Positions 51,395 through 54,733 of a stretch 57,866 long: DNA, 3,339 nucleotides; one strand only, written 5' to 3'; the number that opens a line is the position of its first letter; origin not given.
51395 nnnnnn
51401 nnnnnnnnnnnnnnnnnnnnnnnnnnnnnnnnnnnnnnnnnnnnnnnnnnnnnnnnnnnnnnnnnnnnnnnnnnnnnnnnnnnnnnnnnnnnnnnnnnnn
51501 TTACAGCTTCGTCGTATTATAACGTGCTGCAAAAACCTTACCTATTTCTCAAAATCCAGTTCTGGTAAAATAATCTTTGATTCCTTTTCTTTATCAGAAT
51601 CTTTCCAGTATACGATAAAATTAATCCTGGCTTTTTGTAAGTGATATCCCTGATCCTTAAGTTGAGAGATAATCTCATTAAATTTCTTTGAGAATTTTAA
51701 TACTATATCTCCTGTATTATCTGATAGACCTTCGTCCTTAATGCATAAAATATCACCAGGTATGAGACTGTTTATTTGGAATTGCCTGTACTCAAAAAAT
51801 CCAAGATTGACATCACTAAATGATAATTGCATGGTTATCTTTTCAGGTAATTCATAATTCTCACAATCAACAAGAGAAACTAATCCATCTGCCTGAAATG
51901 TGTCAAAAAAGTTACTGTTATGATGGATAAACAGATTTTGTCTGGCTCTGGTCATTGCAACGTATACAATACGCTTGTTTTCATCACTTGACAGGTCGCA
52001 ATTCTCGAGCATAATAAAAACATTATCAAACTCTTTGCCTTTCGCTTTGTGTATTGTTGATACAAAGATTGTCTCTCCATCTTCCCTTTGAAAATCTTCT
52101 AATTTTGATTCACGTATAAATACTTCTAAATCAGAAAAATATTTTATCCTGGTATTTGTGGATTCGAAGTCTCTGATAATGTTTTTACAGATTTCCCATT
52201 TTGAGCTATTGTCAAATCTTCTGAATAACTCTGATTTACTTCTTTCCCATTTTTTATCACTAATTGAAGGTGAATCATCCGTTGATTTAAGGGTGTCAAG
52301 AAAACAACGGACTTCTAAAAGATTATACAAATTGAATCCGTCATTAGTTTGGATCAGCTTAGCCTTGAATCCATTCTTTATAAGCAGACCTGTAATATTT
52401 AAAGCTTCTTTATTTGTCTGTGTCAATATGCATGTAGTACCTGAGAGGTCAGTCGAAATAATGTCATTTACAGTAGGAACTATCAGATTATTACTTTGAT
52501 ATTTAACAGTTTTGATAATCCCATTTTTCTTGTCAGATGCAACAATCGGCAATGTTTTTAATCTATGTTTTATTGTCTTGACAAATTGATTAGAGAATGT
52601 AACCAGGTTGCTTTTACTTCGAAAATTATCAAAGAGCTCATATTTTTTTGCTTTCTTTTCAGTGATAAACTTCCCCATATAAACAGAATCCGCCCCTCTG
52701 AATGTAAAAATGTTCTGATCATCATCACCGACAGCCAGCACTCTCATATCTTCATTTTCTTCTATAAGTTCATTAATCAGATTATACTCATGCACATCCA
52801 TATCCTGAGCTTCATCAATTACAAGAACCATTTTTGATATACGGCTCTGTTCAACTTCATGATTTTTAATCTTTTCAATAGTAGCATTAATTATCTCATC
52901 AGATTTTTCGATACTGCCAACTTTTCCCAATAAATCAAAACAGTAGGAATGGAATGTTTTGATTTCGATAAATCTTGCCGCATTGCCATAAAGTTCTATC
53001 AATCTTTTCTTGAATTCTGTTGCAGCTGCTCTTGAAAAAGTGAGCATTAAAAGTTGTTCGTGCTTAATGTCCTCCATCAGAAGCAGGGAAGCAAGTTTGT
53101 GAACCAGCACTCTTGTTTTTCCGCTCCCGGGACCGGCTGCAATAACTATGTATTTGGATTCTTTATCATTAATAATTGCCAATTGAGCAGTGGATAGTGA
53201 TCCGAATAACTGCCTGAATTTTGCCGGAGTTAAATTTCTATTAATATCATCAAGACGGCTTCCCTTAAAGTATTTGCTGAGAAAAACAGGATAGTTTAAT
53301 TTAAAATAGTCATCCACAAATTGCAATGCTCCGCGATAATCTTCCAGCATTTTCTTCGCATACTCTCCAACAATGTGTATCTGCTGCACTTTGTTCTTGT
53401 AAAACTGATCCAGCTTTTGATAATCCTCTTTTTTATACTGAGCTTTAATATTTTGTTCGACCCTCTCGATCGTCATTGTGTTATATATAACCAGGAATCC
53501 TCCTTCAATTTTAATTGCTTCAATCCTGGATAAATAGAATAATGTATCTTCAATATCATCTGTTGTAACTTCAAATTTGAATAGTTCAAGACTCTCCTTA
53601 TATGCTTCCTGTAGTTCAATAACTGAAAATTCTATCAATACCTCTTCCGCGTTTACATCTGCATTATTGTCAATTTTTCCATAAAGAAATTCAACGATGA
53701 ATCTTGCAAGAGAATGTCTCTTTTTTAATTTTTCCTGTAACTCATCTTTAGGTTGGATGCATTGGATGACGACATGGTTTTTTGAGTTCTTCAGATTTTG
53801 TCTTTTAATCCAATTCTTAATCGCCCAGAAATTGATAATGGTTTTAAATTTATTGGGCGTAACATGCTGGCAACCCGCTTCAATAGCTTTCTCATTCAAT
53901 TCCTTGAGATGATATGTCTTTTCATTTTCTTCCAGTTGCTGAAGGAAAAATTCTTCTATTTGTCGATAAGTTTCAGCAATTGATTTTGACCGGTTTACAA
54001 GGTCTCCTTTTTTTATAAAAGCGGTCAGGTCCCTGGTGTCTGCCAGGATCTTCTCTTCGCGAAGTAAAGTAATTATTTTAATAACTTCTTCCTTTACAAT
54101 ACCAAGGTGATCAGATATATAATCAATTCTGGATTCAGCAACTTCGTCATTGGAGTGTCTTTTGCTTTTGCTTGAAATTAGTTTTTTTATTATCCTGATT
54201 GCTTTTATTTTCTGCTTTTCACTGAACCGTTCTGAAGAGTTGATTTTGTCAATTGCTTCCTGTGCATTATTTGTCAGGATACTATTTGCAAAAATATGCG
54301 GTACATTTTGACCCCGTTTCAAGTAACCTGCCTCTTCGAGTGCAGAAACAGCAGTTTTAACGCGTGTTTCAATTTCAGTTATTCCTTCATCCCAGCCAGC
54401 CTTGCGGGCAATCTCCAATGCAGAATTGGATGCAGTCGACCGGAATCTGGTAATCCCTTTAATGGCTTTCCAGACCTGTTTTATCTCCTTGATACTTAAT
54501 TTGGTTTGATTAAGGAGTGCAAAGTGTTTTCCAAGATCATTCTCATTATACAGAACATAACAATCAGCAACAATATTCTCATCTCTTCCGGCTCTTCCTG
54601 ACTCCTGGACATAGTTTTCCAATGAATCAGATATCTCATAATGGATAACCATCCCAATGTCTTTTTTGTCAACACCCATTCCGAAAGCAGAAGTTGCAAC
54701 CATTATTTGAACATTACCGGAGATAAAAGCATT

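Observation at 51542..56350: Single 1602-aa polypeptide combining an exonuclease, a RecQ SF2 helicase and a UvrD SF1 helicase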

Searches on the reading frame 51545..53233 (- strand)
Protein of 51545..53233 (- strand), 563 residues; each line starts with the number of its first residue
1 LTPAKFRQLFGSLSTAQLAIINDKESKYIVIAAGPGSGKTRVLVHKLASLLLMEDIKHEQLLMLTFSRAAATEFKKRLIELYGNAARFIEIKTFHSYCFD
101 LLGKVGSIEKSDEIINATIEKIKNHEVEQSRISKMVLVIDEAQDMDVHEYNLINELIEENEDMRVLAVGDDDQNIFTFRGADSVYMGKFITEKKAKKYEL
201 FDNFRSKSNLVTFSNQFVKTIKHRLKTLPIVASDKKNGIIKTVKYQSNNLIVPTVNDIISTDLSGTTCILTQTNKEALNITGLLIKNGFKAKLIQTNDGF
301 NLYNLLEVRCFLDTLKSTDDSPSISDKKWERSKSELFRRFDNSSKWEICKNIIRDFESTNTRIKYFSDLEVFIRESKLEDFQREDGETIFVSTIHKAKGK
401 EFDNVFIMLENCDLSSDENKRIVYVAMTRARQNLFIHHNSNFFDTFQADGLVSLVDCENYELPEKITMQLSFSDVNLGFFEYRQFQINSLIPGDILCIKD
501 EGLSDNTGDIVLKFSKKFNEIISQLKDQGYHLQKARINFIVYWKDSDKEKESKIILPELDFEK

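Call 79: search_solved_structures(query=window:51545-53233:-, max_evalue=0.00001)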
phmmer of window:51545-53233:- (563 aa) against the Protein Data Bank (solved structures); distinct sequences matched with E-value up to 0.00001: 22.
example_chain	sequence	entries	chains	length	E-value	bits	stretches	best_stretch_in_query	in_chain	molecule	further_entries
1pjr_A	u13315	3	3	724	1.2e-25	93.3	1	8-103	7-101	PCRA | ATP-DEPENDENT HELICASE PCRA | HELICASE PCRA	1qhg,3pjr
9dci_A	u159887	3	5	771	4.3e-23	84.9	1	7-105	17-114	ATP-dependent DNA helicase UvrD1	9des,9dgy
3lfu_A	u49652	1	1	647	5e-23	84.6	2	11-102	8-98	DNA helicase II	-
2is1_A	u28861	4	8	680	6.3e-23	84.3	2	11-102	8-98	DNA helicase II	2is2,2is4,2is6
2pjr_A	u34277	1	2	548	9.2e-21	77.2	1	8-103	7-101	PROTEIN (HELICASE PCRA)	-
4c2u_A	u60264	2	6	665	5.9e-17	64.6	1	135-228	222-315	DNA HELICASE II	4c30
1uaa_A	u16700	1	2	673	6.8e-17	64.4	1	30-103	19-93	PROTEIN (ATP-DEPENDENT DNA HELICASE REP.)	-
4c2t_A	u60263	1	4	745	9.5e-17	63.9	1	135-228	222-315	DNA HELICASE II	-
1qhh_A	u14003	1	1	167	2.2e-13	52.8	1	8-103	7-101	PROTEIN (PCRA (SUBUNIT))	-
8iud_A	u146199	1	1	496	3.6e-13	52.1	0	132-227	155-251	Gabija protein GajB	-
8j4t_G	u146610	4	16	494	3.6e-13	52.1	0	132-227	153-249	Gabija protein GajB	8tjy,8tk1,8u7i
8sm3_B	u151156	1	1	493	3.6e-13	52.1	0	132-227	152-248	Gabija protein GajB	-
8jqb_E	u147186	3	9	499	3.7e-13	52.1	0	132-227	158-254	Gabija protein GajB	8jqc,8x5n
3u44_A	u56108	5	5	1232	7.9e-09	37.8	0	27-81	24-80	ATP-dependent helicase/nuclease subunit A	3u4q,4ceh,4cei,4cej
1w36_D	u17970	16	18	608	1.7e-07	33.4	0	384-441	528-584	EXODEOXYRIBONUCLEASE V ALPHA CHAIN | RecBCD enzyme subunit RecD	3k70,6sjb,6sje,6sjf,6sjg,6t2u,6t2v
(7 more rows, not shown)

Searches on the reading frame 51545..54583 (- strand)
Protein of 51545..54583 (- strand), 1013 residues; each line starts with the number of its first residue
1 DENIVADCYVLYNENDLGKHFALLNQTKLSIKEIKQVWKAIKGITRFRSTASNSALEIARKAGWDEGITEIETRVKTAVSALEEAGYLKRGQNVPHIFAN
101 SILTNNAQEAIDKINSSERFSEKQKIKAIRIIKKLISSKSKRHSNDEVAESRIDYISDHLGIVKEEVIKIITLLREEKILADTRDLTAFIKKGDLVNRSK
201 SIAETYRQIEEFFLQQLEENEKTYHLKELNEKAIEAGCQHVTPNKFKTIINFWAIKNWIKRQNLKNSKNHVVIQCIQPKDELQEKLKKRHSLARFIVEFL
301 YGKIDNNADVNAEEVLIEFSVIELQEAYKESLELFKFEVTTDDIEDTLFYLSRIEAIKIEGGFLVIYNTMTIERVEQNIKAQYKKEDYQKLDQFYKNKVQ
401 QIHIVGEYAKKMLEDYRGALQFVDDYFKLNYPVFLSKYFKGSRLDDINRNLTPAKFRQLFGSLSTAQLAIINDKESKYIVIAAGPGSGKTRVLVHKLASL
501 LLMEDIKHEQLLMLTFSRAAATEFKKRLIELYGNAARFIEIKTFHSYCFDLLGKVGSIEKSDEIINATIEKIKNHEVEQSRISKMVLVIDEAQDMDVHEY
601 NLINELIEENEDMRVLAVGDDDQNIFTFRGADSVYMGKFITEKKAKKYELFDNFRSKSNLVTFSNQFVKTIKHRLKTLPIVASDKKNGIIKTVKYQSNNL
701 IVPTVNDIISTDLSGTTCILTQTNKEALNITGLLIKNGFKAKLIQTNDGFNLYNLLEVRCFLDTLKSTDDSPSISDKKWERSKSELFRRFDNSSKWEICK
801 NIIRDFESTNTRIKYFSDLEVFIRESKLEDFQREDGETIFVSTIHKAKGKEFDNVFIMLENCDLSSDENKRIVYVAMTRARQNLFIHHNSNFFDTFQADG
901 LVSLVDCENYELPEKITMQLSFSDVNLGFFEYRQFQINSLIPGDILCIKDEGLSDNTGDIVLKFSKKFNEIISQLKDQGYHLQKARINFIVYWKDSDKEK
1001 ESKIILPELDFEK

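Call 48: predict_structure(alignment_id=A2)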
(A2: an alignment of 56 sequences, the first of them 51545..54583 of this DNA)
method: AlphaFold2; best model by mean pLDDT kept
length: 1013 residues; sequences in the alignment: 56
mean_pLDDT: 85.3   pTM: 0.79
mean pLDDT of the five models: 85.3, 85.0, 84.3, 83.3, 81.3
residues with pLDDT >= 90: 376; 70-90: 553; 50-70: 76; < 50: 8
segments of 3 or more residues with pLDDT < 50: 145-149
pLDDT, mean of each block of 10 residues (from residue 1): 59 80 83 88 79 80 76 86 88 55 73 84 84 72 49 68 76 78 74 73 91 90 88 88 89 89 78 90 91 89 74 76 84 69 85 82 58 82 88 90 89 88 91 90 86 87 90 92 90 91 84 89 89 82 90 79 88 85 91 93 92 92 85 92 94 93 93 88 92 93 92 90 90 88 76 91 77 85 91 89 88 83 84 83 88 94 89 94 95 89 93 89 91 92 92 91 93 92 93 89 93 91
secondary structure, 60 per line:
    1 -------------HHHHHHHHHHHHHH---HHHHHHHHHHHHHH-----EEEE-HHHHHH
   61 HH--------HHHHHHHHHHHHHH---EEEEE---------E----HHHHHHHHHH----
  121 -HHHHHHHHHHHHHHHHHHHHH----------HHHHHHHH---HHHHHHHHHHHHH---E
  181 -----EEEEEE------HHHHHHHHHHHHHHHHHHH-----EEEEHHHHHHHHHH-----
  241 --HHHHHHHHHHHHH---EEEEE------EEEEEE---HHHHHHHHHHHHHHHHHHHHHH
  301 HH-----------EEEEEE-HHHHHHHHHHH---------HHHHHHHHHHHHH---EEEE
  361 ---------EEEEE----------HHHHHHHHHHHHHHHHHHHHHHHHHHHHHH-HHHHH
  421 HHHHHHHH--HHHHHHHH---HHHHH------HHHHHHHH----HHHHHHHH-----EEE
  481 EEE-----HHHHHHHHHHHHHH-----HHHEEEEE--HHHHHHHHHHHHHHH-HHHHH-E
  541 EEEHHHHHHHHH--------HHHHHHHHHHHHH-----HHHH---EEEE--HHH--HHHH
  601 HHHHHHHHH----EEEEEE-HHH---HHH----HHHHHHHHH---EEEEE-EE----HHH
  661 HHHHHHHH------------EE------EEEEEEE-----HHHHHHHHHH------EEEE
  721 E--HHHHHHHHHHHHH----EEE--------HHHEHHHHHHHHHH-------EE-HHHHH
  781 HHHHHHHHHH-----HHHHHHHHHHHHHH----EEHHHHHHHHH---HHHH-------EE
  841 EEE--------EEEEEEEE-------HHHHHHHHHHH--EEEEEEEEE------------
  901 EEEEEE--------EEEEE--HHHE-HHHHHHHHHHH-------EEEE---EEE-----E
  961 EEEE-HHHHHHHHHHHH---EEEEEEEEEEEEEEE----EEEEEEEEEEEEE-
elements in order (helices of 4 or more, strands of 3 or more residues): H14-27 H31-44 E50-53 H55-62 H71-84 E88-92 H107-116 H122-142 H153-160 H164-176 E186-191 H198-216 E222-225 H226-235 H243-255 E259-263 E270-275 H279-302 E314-319 H321-331 H341-353 E357-360 E370-374 H385-414 H416-428 H431-438 H442-446 H453-460 H465-472 E478-483 H489-502 E511-515 H518-532 H534-538 E540-543 H544-552 H561-573 H579-582 E586-589 H597-609 E614-619 H634-642 E646-650 H658-668 E689-695 H701-710 E717-721 H724-736 E741-743 H756-765 H776-790 H796-809 H816-824 H828-831 E839-843 E852-859 H867-877 E880-888 E901-906 E915-919 H927-937 E945-948 E952-954 E960-964 H966-977 E981-995 E1000-1012

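Call 56: fold_search(model_id=the predicted structure, library=pdb)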
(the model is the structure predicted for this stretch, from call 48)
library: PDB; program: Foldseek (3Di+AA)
matches with E <= 10: 1379; with E <= 0.001: 395
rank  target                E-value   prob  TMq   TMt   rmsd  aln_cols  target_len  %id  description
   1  2is1_A                7.6e-23  1.00  0.33  0.51  11.5       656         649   18  Crystal structure of UvrD-DNA-SO4 complex (released 2007-01-09)
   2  9dci_A                5.2e-22  1.00  0.32  0.44  16.0       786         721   15  Mycobacterium tuberculosis UvrD1 dimer: apo compact conformation. (released 2025-03-19)
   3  1pjr                  8.1e-22  1.00  0.31  0.50  12.9       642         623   18  STRUCTURE OF DNA HELICASE (released 1997-12-03)
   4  3lfu                  1.1e-21  1.00  0.30  0.48  13.9       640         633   17  Crystal Structure of E. coli UvrD (released 2011-02-02)
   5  1qhg                  2.2e-21  1.00  0.32  0.50  12.6       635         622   19  STRUCTURE OF DNA HELICASE MUTANT WITH ADPNP (released 1999-07-13)
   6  2is2_A                3.9e-21  1.00  0.31  0.48  11.5       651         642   16  Crystal structure of UvrD-DNA binary complex (released 2007-01-09)
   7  2is6_B                4.1e-21  1.00  0.32  0.48  12.4       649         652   17  Crystal structure of UvrD-DNA-ADPMgF3 ternary complex (released 2007-01-09)
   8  4c30_F                4.5e-21  1.00  0.34  0.52   8.1       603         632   17  Crystal structure of Deinococcus radiodurans UvrD in complex with DNA, form 2 (released 2013-10-30)
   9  2is6_A                1.3e-20  1.00  0.31  0.46  12.7       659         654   17  Crystal structure of UvrD-DNA-ADPMgF3 ternary complex (released 2007-01-09)
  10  2is1_B                5.5e-20  1.00  0.32  0.51  11.9       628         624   18  Crystal structure of UvrD-DNA-SO4 complex (released 2007-01-09)
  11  4c30_A                6.1e-20  1.00  0.33  0.51   8.1       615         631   17  Crystal structure of Deinococcus radiodurans UvrD in complex with DNA, form 2 (released 2013-10-30)
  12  1uaa_B                7.8e-20  1.00  0.32  0.50  14.0       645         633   17  E. COLI REP HELICASE/DNA COMPLEX (released 1998-07-09)
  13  4c30_I                8.2e-20  1.00  0.34  0.53   7.8       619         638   17  Crystal structure of Deinococcus radiodurans UvrD in complex with DNA, form 2 (released 2013-10-30)
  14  4c30_D                9.1e-20  1.00  0.32  0.49   9.3       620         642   18  Crystal structure of Deinococcus radiodurans UvrD in complex with DNA, form 2 (released 2013-10-30)
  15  4c2t_B                1.0e-19  1.00  0.32  0.48   9.3       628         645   16  Crystal structure of full length Deinococcus radiodurans UvrD in complex with DNA (released 2013-10-30)
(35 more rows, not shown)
